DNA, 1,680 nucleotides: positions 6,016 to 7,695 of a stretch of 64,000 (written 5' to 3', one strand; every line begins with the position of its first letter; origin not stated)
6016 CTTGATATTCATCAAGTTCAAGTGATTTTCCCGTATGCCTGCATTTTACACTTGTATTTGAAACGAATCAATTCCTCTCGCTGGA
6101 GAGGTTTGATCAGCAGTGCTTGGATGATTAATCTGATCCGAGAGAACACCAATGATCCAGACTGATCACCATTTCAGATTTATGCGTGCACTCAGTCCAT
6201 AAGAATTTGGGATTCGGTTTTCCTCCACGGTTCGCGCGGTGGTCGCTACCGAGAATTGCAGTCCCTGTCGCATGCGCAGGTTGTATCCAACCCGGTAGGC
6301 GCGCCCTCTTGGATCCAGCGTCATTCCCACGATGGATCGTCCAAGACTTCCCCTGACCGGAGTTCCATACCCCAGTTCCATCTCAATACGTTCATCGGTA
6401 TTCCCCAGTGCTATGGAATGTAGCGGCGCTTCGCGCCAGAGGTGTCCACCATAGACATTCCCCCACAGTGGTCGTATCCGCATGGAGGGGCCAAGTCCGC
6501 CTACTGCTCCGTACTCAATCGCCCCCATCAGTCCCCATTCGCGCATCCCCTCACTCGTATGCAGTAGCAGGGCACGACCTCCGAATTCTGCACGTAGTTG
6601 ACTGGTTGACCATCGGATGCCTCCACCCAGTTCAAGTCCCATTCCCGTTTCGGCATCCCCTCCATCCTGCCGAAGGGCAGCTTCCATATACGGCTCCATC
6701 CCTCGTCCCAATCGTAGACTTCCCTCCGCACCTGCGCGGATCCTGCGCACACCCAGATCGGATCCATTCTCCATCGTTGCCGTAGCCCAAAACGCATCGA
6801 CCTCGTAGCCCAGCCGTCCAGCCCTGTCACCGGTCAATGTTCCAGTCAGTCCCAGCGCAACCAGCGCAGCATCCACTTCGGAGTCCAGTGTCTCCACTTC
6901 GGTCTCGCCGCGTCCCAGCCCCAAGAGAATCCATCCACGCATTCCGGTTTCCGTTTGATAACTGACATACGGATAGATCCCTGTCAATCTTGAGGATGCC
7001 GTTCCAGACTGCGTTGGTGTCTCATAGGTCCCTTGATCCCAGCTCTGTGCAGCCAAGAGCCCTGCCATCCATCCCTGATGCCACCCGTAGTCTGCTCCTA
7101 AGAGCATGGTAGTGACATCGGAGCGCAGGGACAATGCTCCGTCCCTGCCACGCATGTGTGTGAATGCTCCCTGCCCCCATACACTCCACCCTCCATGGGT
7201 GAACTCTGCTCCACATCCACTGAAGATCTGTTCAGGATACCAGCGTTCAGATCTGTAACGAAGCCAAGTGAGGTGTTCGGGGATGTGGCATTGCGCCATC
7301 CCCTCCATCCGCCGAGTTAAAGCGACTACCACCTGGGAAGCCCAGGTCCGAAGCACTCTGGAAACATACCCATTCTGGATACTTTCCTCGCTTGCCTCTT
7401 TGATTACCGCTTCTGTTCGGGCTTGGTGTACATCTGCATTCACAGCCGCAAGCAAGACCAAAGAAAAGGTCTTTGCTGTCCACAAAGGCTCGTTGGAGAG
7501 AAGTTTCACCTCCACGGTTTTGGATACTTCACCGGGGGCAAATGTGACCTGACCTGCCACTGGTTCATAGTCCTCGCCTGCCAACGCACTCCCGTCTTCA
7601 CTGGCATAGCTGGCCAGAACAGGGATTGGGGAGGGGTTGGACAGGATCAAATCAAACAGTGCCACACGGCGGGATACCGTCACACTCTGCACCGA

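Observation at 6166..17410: Head-to-head pair of giant LRR + Calx-beta + autotransporter-like proteins whose ends form kb-scale inverted repeats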

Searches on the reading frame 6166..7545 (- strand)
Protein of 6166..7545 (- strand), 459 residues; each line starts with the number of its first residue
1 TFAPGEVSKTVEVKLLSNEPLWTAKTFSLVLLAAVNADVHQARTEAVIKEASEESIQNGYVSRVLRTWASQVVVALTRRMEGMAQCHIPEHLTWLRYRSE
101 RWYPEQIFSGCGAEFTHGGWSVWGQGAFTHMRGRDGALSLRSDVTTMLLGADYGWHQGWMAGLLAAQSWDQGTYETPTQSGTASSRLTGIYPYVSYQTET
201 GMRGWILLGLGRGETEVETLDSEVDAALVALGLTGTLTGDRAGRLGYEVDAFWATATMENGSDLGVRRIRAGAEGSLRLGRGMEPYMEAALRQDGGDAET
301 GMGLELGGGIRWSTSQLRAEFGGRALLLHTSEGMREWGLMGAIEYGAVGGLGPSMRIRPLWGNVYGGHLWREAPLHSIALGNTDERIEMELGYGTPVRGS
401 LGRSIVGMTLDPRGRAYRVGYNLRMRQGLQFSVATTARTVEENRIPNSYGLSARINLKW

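Call 8: search_solved_structures(query=window:6166-7545:-, max_evalue=10)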
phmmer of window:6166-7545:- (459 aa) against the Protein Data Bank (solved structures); distinct sequences matched with E-value up to 10: 0.

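Call 9: find_homologous_proteins(query=window:6166-7545:-)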
Query window:6166-7545:- (459 aa): 16 proteins with E <= 0.001 among 8000 candidates.
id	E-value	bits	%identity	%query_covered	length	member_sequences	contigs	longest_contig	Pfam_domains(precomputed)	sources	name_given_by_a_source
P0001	1.1e-95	339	40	100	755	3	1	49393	PF03160.21,PF03797.26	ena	-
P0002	3.9e-81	291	46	81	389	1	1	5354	PF03797.26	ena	-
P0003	3.4e-34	137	34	76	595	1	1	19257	PF03160.21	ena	-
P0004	6.8e-32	129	33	76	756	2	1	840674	PF03160.21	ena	-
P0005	6.2e-30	123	35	68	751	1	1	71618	PF23598.2,PF03160.21,PF00560.40,PF12799.14,PF13855.13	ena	-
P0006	2.3e-28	117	27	100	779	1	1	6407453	PF03160.21,PF03797.26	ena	-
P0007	5.9e-28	116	36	68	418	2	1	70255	-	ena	-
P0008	2.0e-27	114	33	74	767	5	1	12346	PF03160.21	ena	-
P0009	1.1e-26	112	33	76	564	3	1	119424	-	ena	-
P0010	4.4e-26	110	33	76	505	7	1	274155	-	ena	-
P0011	3.2e-25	107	29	100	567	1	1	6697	PF03160.21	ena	-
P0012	5.5e-25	106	33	75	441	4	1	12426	-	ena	-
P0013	2.5e-23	101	30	76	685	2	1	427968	PF03160.21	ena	-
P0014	1.4e-20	92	31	75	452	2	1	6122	-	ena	-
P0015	7.6e-14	70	31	49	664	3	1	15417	-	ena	-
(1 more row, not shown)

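Call 18: find_related_loci(query=A1, collection=genome_contigs, flank=10000)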
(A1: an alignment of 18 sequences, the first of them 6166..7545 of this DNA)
Query A1 (459 aa) in genome_contigs; peptide patterns used: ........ (x = any residue, [..] = any of these).
589 stretches matched a pattern (row limit reached: there are more); 427 encode a relative of the query (tblastn E <= 1e-3); the best 80 are kept; 80 distinct loci.
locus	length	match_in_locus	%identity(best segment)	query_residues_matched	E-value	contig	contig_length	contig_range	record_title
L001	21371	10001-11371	77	2-459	0e+0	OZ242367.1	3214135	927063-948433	MAG: Rhodothermales bacterium isolate 571183b6-2e0b-44cf-967d-8c50aa38ec23 genome assembly, chromosome: 1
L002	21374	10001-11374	78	1-459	0e+0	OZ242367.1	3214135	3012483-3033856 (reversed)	MAG: Rhodothermales bacterium isolate 571183b6-2e0b-44cf-967d-8c50aa38ec23 genome assembly, chromosome: 1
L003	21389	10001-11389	73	1-459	0e+0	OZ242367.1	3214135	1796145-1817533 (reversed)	MAG: Rhodothermales bacterium isolate 571183b6-2e0b-44cf-967d-8c50aa38ec23 genome assembly, chromosome: 1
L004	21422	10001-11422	44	2-459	8e-99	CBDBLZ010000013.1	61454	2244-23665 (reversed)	MAG: Rhodothermales bacterium isolate bc4e8e4a-a39f-4cf4-9061-a3e341673bca genome assembly, contig: contig_13, whole gen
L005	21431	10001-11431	46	2-459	2e-97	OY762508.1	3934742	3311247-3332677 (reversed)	MAG: Rhodothermales bacterium isolate 68d32973-4033-4094-87ac-516b823d41a0 genome assembly, chromosome: 1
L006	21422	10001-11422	45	2-459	6e-95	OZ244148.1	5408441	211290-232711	MAG: Rhodothermales bacterium isolate 74c7008a-8643-43fd-832e-2eb336472ec0 genome assembly, chromosome: 1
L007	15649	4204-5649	43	1-459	9e-93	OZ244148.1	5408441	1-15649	MAG: Rhodothermales bacterium isolate 74c7008a-8643-43fd-832e-2eb336472ec0 genome assembly, chromosome: 1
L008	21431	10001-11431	39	1-459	2e-90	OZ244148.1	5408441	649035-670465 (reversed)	MAG: Rhodothermales bacterium isolate 74c7008a-8643-43fd-832e-2eb336472ec0 genome assembly, chromosome: 1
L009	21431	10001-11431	39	1-459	1e-89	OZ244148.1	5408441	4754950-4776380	MAG: Rhodothermales bacterium isolate 74c7008a-8643-43fd-832e-2eb336472ec0 genome assembly, chromosome: 1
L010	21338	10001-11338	37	1-434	7e-75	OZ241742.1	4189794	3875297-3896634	MAG: Rhodothermales bacterium isolate 6e813d85-8f61-4035-a4a2-b9e8d494f84d genome assembly, chromosome: 1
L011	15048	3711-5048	36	1-434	1e-73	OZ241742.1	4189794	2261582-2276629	MAG: Rhodothermales bacterium isolate 6e813d85-8f61-4035-a4a2-b9e8d494f84d genome assembly, chromosome: 1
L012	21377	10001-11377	36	1-459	2e-68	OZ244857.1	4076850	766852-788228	MAG: Rhodothermales bacterium isolate e2e955bd-55ea-4ae9-ac84-c634e8e550e8 genome assembly, chromosome: 1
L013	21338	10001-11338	37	1-434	3e-65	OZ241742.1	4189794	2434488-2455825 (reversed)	MAG: Rhodothermales bacterium isolate 6e813d85-8f61-4035-a4a2-b9e8d494f84d genome assembly, chromosome: 1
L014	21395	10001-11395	34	2-459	7e-65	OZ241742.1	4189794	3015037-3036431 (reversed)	MAG: Rhodothermales bacterium isolate 6e813d85-8f61-4035-a4a2-b9e8d494f84d genome assembly, chromosome: 1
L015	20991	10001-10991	45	131-459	2e-48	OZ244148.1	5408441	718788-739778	MAG: Rhodothermales bacterium isolate 74c7008a-8643-43fd-832e-2eb336472ec0 genome assembly, chromosome: 1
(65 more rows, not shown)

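Call 19: predict_structure(alignment_id=A1)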
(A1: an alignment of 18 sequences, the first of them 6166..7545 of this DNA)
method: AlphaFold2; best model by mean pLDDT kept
length: 459 residues; sequences in the alignment: 18
mean_pLDDT: 72.1   pTM: 0.66
mean pLDDT of the five models: 72.1, 67.4, 65.3, 55.7, 55.6
residues with pLDDT >= 90: 70; 70-90: 228; 50-70: 77; < 50: 84
segments of 3 or more residues with pLDDT < 50: 14-16, 19-28, 35-49, 84-110, 365-383, 456-459
pLDDT, mean of each block of 10 residues (from residue 1): 56 49 45 48 43 78 89 87 44 23 35 74 78 70 84 92 94 80 92 93 93 85 93 82 83 90 87 85 86 72 82 83 76 66 78 82 53 32 65 85 83 76 71 70 54 48
secondary structure, 60 per line:
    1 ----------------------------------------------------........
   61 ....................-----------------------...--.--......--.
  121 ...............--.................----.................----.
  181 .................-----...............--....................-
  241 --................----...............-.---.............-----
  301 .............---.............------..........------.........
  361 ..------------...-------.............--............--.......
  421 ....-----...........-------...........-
elements in order: H53-80 E112-117 E120-135 E138-154 E159-175 E180-197 E203-217 E220-239 E243-258 E263-277 E283-295 E301-313 E317-329 E336-345 E352-362 E385-397 E400-411 E414-424 E430-440 E448-458

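Call 27: fold_search(model_id=the predicted structure, library=pdb)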
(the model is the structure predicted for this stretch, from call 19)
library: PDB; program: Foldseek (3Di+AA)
matches with E <= 10: 800; with E <= 0.001: 105
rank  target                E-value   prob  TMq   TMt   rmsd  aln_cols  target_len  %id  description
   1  6h7v_B                3.1e-06  1.00  0.44  0.32   9.5       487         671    9  Crystal structure of BauA, the Ferric preacinetobactin receptor from Acinetobacter baumannii (released 2018-10-10)
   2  6h7v_A                3.7e-06  1.00  0.45  0.33   9.1       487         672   10  Crystal structure of BauA, the Ferric preacinetobactin receptor from Acinetobacter baumannii (released 2018-10-10)
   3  1nqg                  4.6e-06  1.00  0.44  0.36  10.2       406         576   10  OUTER MEMBRANE COBALAMIN TRANSPORTER (BTUB) FROM E. COLI, WITH BOUND CALCIUM (released 2003-04-29)
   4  1nqf                  4.8e-06  1.00  0.44  0.38  13.0       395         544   10  OUTER MEMBRANE COBALAMIN TRANSPORTER (BTUB) FROM E. COLI, METHIONINE SUBSTIUTION CONSTRUCT FOR SE-MET SAD PHASING (released 2003-04-29)
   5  1nqe                  5.0e-06  1.00  0.43  0.37  13.1       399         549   10  OUTER MEMBRANE COBALAMIN TRANSPORTER (BTUB) FROM E. COLI (released 2003-04-29)
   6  6h7f_A                6.7e-06  1.00  0.40  0.29  13.5       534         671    8  Crystal structure of BauA, the Ferric preacinetobactin receptor from Acinetobacter baumannii in complex with Fe3+-Prea (released 2018-10-10)
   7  2guf                  7.4e-06  1.00  0.45  0.38  12.7       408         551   10  In meso crystal structure of the cobalamin transporter, BtuB (released 2006-12-05)
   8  1nqh                  7.8e-06  1.00  0.43  0.35  10.1       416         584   12  OUTER MEMBRANE COBALAMIN TRANSPORTER (BTUB) FROM E. COLI, WITH BOUND CALCIUM AND CYANOCOBALAMIN (VITAMIN B12) SUBSTRATE (released 2003-04-29)
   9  9p1u_F                8.6e-06  1.00  0.32  0.32  13.0       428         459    8  beta-barrel assembly machine from Escherichia coli in an late state of LptD assembly (released 2026-03-11)
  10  2gsk_A                9.5e-06  1.00  0.45  0.37   9.6       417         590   10  Structure of the BtuB:TonB Complex (released 2006-06-13)
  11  3m8b                  1.0e-05  1.00  0.44  0.38  12.2       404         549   11  Crystal structure of spin-labeled BtuB V10R1 in the apo state (released 2010-09-15)
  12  3rgm                  1.7e-05  1.00  0.44  0.38  12.9       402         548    9  Crystal structure of spin-labeled BtuB T156R1 (released 2011-10-26)
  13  3rgn                  1.9e-05  1.00  0.43  0.37  13.3       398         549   10  Crystal structure of spin-labeled BtuB W371R1 (released 2011-10-26)
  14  1ujw_A                2.1e-05  1.00  0.45  0.37  10.2       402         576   11  Structure of the complex between BtuB and Colicin E3 Receptor binding domain (released 2003-11-25)
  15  4rvw                  2.1e-05  1.00  0.42  0.33  11.0       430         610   11  Structure of the bacterial Zn-transporter ZnuD from Neisseria meningitidis (soaked with 20 micromolar Zinc) (released 2015-08-19)
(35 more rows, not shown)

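Call 29: search_protein_representatives(alignment_id=A1)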
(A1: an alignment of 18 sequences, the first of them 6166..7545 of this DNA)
Query: 18 sequences, 628 profile positions. Proteins with E-value up to 0.001 (for the whole library): 96942; up to 1e-10: 61941; up to 1e-30: 24337. The best 150 are listed.
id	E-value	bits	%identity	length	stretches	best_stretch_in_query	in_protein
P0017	0.0e+00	2742.7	-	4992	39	47-164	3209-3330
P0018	0.0e+00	2608.6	-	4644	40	41-164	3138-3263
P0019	0.0e+00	2542.1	-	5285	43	132-589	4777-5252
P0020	0.0e+00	2453.8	-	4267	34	166-605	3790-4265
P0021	0.0e+00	2392.7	-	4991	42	54-167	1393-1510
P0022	0.0e+00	2360.3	-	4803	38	244-590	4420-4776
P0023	0.0e+00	2284.5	-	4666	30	53-628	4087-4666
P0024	0.0e+00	2280.4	-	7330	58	56-171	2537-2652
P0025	0.0e+00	2224.0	-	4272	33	58-164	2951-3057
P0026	0.0e+00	2148.8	-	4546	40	44-165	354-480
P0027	0.0e+00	2122.2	-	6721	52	49-167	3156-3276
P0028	0.0e+00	2077.4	-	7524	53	51-207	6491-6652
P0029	0.0e+00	2062.2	-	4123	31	54-164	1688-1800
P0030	0.0e+00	2033.2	-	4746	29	171-628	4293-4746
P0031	0.0e+00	2018.7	-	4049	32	48-164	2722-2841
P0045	0.0e+00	1587.5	-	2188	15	71-628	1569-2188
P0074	0.0e+00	1295.9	-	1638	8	10-628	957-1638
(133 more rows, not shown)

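Call 31: search_protein_families(library=pfam, alignment_id=A1, max_evalue=0.01)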
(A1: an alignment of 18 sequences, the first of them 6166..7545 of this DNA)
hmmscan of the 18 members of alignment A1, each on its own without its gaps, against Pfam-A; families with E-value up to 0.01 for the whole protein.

A. member 1, window:6166-7545:- (459 aa): 1 family
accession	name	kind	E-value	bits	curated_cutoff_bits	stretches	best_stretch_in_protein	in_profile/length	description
PF03797.25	Autotransporter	-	3.7e-05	24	26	1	122-213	1-92/255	Autotransporter beta-domain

B. families by the number of members that match (of 18 scanned): 9 families
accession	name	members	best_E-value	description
PF03160.20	Calx-beta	9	3.8e-55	Calx-beta domain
PF03797.25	Autotransporter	5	1.7e-09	Autotransporter beta-domain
PF13505.12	OMP_b-brl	2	9.6e-07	Outer membrane protein beta-barrel domain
PF12799.13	LRR_4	1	1.3e-14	Leucine Rich repeats (2 copies)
PF00560.39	LRR_1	1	1.3e-14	Leucine Rich Repeat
PF13855.12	LRR_8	1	1.1e-09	Leucine rich repeat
PF23598.1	LRR_14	1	6.8e-08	Leucine-rich repeat region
PF07550.17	Shr-like_HID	1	0.0018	Heme-binding protein Shr-like, Hb-interacting domain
PF20579.4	LapA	1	0.0081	LapA domain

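Call 37: find_homologous_proteins(query=A2, max_evalue=1e-10)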
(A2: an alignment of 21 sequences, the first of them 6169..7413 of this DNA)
Query A2 (21 sequences) (415 aa, profile of the alignment): 87 proteins with E <= 1e-10 among 8000 candidates.
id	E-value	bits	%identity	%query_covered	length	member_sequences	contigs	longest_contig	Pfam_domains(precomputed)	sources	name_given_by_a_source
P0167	1.1e-145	503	30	83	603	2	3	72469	PF03160.21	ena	-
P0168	1.1e-143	497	28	84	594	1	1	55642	-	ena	-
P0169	5.4e-137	475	34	75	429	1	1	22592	-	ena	-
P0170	1.0e-136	474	32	82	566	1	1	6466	-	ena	-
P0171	2.2e-136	473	31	82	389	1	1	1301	PF03797.26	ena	-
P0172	1.8e-131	457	34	55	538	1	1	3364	-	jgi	-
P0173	4.0e-129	449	29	82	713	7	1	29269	-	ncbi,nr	ncbi:MAG: autotransporter outer membrane beta-barrel domain-containing protein [Nitrospira sp. SB067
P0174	6.2e-129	448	31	72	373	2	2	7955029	-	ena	-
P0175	2.0e-126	440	35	57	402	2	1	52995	-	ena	-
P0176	3.6e-119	416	32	48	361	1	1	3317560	-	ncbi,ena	-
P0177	6.5e-115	402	33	81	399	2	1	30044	-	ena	-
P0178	3.1e-114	400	31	59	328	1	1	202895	-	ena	-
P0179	1.1e-113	398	34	76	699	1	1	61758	PF03160.21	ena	-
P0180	2.5e-113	397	31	80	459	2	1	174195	-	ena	-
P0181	1.1e-111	392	36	75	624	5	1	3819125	-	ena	-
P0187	6.2e-98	346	31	78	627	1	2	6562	PF23598.2,PF13306.13,PF13505.13,PF00560.40,PF12799.14,PF13855.13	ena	-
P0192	2.3e-93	331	33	73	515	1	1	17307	PF03797.26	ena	-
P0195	1.6e-89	319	31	81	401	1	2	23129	PF03797.26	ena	-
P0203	4.8e-85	304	28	70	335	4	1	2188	-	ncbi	-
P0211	5.0e-79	284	33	68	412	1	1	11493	PF03797.26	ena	-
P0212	5.9e-79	284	30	70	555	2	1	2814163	PF03797.26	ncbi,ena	-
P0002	7.5e-77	277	46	89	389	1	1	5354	PF03797.26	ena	-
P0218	4.6e-70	255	29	83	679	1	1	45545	PF03797.26,PF00041.28,PF16656.12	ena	-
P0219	7.0e-69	251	30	77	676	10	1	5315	PF03797.26,PF00041.28,PF16656.12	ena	-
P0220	7.4e-69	251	30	77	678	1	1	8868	PF03797.26,PF25833.1,PF00041.28,PF16656.12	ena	-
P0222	2.1e-68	249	31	66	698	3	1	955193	PF03160.21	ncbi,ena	-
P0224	1.9e-67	246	29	76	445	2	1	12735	PF03797.26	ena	-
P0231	1.3e-64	237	29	82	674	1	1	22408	PF03797.26,PF25833.1,PF00041.28,PF16656.12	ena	-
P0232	2.6e-64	236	30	82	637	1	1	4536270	PF03797.26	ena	-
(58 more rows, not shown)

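Call 47: predict_structure(alignment_id=A3)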
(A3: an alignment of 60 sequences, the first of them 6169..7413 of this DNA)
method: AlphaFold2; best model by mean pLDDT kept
length: 415 residues; sequences in the alignment: 60
mean_pLDDT: 85.1   pTM: 0.81
mean pLDDT of the five models: 85.1, 83.8, 83.5, 82.4, 79.3
residues with pLDDT >= 90: 243; 70-90: 110; 50-70: 26; < 50: 36
segments of 3 or more residues with pLDDT < 50: 43-62, 327-338
pLDDT, mean of each block of 10 residues (from residue 1): 71 93 94 84 45 39 61 92 84 89 94 97 95 95 98 95 98 94 98 92 96 95 96 94 95 86 93 89 85 84 90 81 45 42 90 95 89 92 90 78 80 79
secondary structure, 60 per line:
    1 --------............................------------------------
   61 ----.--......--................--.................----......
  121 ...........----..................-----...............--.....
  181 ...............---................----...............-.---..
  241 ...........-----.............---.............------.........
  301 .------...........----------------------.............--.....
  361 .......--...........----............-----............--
elements in order: H9-36 E68-73 E76-91 E94-110 E115-131 E136-153 E159-173 E176-195 E199-214 E219-233 E239-251 E257-269 E273-285 E292-301 E308-318 E341-353 E356-367 E370-380 E385-396 E402-413
